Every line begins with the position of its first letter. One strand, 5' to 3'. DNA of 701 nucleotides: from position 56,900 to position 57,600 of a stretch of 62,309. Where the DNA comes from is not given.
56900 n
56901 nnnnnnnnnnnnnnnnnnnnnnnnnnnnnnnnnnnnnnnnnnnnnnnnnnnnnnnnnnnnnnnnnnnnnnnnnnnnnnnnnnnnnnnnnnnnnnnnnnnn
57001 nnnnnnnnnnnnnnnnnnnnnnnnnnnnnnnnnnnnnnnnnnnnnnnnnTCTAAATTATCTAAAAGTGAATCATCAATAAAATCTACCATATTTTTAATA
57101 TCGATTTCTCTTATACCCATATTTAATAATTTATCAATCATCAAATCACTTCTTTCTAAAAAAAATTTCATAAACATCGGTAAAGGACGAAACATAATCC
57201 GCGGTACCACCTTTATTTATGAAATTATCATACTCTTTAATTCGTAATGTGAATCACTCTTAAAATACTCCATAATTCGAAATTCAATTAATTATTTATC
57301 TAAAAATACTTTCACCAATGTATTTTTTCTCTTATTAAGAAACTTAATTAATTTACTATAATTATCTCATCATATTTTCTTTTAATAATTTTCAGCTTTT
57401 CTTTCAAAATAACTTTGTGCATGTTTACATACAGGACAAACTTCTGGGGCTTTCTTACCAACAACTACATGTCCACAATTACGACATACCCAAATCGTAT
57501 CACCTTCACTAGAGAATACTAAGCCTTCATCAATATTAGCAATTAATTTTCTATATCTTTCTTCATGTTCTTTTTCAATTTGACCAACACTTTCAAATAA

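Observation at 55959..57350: Phe T-box riboswitch controls two mTERF-like repeat proteins inserted ahead of pheST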

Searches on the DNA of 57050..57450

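Call 4: search_rna_families(source=window, start=57050, end=57450, threshold=evalue, max_evalue=10, show_alignments=3)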
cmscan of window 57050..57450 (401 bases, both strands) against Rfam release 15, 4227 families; matches with E-value up to 10: 2.
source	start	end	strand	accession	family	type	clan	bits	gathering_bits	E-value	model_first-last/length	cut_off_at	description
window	57180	57379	-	RF00230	T-box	Cis-reg; leader;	-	66.3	93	2.3e-14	1-219/219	no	T-box leader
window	57193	57270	-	RF02447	SpR19_sRNA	Gene; sRNA;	-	20.5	79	0.26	1-123/123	no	Streptococcus sRNA SpR19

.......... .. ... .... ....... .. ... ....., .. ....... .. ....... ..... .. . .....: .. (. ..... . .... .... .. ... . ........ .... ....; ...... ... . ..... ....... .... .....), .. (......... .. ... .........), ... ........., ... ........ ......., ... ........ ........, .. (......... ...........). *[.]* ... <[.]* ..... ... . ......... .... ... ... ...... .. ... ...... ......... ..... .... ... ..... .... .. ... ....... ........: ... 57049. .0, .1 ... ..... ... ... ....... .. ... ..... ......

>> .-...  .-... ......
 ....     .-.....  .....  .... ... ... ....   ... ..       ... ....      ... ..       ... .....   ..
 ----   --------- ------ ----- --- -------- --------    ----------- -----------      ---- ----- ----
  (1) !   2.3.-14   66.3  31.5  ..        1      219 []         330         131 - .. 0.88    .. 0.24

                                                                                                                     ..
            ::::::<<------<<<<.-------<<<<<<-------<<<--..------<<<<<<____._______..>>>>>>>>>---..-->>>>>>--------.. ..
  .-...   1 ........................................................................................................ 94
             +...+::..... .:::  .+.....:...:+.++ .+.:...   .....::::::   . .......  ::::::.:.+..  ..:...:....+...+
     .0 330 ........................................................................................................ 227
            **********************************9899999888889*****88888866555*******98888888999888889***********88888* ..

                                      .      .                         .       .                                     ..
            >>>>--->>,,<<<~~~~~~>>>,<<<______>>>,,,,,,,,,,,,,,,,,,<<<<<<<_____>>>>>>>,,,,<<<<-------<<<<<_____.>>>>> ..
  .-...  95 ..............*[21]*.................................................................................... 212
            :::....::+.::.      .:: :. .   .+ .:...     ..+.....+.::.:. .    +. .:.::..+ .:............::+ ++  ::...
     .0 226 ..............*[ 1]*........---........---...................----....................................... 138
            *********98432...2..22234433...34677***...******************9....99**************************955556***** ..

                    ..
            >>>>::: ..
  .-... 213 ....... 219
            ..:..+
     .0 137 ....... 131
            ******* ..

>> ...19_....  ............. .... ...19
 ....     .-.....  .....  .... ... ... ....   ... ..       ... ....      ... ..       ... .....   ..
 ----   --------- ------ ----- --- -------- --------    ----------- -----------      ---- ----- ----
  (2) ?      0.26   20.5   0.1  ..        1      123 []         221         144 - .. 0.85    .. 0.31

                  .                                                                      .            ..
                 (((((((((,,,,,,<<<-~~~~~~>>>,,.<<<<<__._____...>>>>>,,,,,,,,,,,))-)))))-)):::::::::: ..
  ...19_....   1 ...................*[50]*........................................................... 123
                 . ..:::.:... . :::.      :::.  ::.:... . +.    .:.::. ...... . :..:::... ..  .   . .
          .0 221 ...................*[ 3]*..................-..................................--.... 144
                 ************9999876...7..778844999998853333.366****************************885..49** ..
